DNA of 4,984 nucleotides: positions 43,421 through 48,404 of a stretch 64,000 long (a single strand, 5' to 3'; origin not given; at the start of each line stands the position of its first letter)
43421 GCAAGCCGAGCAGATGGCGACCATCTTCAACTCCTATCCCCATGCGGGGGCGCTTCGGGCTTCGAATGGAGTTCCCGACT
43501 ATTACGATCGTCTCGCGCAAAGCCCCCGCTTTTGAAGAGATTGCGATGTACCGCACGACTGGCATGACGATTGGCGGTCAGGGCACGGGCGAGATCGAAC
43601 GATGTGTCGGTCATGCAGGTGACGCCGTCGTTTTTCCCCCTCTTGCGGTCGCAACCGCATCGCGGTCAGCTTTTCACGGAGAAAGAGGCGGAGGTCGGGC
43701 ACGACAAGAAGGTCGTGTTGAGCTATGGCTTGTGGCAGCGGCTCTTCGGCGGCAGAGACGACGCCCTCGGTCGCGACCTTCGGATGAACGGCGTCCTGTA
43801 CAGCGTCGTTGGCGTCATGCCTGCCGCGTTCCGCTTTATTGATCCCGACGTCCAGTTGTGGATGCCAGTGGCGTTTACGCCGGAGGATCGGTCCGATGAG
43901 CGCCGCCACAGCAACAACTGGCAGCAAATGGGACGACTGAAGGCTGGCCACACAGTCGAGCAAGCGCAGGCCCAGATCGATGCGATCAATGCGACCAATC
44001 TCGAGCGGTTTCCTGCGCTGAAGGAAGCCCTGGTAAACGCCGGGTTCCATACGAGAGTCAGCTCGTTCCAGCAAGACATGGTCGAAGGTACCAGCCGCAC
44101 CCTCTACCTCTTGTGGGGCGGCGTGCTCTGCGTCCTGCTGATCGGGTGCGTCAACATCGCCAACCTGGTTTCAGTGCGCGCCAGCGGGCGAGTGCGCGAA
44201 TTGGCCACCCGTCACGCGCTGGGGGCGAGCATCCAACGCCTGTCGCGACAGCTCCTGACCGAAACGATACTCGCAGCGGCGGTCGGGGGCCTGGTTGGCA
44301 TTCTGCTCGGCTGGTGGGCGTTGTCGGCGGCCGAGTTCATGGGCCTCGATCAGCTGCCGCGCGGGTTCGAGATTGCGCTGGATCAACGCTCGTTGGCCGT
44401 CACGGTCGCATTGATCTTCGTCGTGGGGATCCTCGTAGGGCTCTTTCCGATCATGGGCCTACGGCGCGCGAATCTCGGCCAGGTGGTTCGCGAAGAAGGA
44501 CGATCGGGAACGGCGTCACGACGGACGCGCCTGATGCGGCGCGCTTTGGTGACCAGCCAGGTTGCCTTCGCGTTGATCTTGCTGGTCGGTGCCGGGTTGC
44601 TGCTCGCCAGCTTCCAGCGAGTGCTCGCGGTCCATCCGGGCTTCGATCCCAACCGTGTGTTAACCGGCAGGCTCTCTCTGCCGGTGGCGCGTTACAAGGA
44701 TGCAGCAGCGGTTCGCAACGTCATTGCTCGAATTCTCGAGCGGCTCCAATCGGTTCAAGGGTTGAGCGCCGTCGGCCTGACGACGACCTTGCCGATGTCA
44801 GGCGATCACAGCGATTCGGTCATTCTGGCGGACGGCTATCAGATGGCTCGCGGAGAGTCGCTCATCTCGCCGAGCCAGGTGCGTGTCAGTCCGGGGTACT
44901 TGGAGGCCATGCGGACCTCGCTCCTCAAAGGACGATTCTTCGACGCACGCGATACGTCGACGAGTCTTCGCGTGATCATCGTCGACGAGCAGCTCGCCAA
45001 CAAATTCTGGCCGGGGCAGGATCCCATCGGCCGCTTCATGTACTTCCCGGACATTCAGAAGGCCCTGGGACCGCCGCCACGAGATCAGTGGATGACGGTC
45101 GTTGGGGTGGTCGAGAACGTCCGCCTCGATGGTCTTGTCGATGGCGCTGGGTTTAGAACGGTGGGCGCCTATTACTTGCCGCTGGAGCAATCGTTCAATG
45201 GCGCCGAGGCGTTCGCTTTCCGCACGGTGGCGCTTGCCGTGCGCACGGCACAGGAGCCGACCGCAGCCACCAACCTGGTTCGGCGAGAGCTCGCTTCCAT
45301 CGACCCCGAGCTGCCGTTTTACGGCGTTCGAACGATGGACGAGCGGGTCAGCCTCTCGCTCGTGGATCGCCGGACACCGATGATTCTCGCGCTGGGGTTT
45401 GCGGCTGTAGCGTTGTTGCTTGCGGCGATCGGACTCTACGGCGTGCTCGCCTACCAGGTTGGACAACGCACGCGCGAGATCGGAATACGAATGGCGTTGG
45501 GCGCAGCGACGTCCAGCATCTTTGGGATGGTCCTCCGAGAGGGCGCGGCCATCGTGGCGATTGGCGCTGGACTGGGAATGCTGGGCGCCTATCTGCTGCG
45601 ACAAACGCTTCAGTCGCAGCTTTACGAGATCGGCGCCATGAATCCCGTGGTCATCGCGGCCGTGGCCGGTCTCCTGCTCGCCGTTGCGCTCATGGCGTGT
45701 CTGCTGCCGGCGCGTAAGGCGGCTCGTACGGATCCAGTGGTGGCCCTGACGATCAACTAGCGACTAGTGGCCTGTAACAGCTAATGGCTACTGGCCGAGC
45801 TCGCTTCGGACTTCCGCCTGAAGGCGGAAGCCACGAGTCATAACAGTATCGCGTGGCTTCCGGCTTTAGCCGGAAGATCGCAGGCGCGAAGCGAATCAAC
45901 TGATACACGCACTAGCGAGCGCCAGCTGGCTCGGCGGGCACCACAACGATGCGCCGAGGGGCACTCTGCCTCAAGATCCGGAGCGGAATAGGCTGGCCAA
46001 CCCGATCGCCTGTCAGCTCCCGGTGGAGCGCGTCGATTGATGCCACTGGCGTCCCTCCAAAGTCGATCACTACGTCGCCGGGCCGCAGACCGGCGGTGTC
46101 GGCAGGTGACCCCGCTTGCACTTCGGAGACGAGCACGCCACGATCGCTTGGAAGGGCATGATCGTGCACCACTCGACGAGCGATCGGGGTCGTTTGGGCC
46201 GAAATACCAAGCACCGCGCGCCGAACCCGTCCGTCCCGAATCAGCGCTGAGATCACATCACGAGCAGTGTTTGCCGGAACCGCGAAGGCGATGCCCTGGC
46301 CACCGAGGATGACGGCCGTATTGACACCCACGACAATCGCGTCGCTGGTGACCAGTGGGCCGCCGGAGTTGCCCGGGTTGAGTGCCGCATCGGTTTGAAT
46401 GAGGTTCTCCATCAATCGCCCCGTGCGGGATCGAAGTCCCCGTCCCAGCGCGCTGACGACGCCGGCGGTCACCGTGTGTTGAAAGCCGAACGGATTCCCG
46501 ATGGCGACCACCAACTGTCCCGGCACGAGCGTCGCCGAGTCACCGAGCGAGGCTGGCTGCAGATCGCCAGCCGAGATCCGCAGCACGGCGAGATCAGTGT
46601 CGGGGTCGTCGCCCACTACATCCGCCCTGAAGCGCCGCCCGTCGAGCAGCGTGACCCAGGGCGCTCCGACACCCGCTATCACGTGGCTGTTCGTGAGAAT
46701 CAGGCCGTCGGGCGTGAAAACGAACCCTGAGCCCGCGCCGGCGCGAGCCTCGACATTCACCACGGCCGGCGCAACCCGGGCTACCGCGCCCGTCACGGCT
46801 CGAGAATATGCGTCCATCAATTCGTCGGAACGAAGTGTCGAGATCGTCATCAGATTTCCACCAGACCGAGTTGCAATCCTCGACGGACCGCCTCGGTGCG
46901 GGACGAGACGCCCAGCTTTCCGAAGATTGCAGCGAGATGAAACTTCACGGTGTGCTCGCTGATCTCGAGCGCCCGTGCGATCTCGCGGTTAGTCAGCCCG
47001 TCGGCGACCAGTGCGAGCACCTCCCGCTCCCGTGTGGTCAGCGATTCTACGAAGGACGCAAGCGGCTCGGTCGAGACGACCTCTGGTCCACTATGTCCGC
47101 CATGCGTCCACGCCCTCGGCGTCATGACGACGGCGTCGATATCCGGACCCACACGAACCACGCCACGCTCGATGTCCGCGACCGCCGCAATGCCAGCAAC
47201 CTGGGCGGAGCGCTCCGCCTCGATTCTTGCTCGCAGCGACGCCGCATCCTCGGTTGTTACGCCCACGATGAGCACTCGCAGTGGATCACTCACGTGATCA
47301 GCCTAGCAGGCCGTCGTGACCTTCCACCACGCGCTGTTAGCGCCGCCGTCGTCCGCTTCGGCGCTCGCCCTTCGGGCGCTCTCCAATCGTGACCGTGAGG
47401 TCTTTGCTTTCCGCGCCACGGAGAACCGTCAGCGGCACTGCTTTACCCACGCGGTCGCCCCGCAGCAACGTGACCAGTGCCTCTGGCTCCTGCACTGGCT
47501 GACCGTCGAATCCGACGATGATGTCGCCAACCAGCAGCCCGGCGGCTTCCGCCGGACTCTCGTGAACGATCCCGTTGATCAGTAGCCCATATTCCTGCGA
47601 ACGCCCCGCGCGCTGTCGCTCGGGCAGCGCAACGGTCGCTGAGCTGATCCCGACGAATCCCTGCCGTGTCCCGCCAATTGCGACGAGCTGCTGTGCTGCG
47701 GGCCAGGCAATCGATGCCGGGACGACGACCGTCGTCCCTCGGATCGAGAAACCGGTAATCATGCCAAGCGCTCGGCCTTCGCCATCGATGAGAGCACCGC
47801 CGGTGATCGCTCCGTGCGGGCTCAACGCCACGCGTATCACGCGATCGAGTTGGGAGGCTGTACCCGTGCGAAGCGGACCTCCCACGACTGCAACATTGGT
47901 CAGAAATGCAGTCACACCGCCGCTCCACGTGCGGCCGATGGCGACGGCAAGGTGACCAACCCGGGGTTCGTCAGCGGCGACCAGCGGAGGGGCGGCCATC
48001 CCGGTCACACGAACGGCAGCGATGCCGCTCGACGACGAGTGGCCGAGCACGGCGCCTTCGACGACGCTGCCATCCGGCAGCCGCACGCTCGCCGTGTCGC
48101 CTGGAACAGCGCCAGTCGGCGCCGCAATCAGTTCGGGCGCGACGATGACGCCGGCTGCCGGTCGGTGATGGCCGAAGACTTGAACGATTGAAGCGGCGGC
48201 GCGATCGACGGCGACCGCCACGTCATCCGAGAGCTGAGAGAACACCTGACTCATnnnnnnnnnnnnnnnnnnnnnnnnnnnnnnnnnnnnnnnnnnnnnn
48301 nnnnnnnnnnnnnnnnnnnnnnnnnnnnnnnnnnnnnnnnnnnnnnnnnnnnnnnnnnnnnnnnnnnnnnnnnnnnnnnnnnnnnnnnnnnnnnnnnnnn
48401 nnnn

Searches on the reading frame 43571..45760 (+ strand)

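Call 8: search_protein_families(library=pfam, proteins=[window:43571-45760:+], max_evalue=0.001)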
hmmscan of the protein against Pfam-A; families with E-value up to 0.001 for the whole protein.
window:43571-45760:+ (729 aa): 2 families
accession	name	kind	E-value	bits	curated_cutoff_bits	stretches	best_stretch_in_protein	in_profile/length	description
PF02687.27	FtsX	-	1.6e-29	102.9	25.5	2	610-722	3-120/120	FtsX-like permease C-terminal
PF12704.14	MacB_PCD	-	2e-28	100.6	27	2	5-138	81-206/207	MacB-like periplasmic core domain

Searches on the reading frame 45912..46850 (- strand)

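Call 8: search_protein_families(library=pfam, proteins=[window:45912-46850:-], max_evalue=0.001)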
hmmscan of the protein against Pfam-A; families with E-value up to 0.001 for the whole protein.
window:45912-46850:- (312 aa): 5 families
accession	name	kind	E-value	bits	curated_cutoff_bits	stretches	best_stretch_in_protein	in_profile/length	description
PF13365.12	Trypsin_2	-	1.6e-34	120.1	27.6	1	40-176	1-144/144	Trypsin-like peptidase domain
PF00089.32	Trypsin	-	7.6e-18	65.6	20.6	1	27-200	12-220/220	Trypsin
PF13180.12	PDZ_2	-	2.9e-12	47.1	27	1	235-300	10-75/80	PDZ domain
PF17820.7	PDZ_6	-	3.6e-11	43.1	27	1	241-280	2-41/54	PDZ domain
PF00595.29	PDZ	-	9.4e-08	32.8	23.2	1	214-291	12-79/81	PDZ domain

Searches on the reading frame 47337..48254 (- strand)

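Call 8: search_protein_families(library=pfam, proteins=[window:47337-48254:-], max_evalue=0.001)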
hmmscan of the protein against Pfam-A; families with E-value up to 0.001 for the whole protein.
window:47337-48254:- (305 aa): 4 families
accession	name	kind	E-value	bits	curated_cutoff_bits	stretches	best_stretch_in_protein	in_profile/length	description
PF13180.12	PDZ_2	-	5.5e-14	52.7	27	1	219-290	9-80/80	PDZ domain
PF17820.7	PDZ_6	-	5.8e-11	42.4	27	1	226-279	2-54/54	PDZ domain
PF13365.12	Trypsin_2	-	2.7e-07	31.8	27.6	1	52-165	21-144/144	Trypsin-like peptidase domain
PF00595.29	PDZ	-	7.5e-06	26.7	23.2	1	198-257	9-60/81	PDZ domain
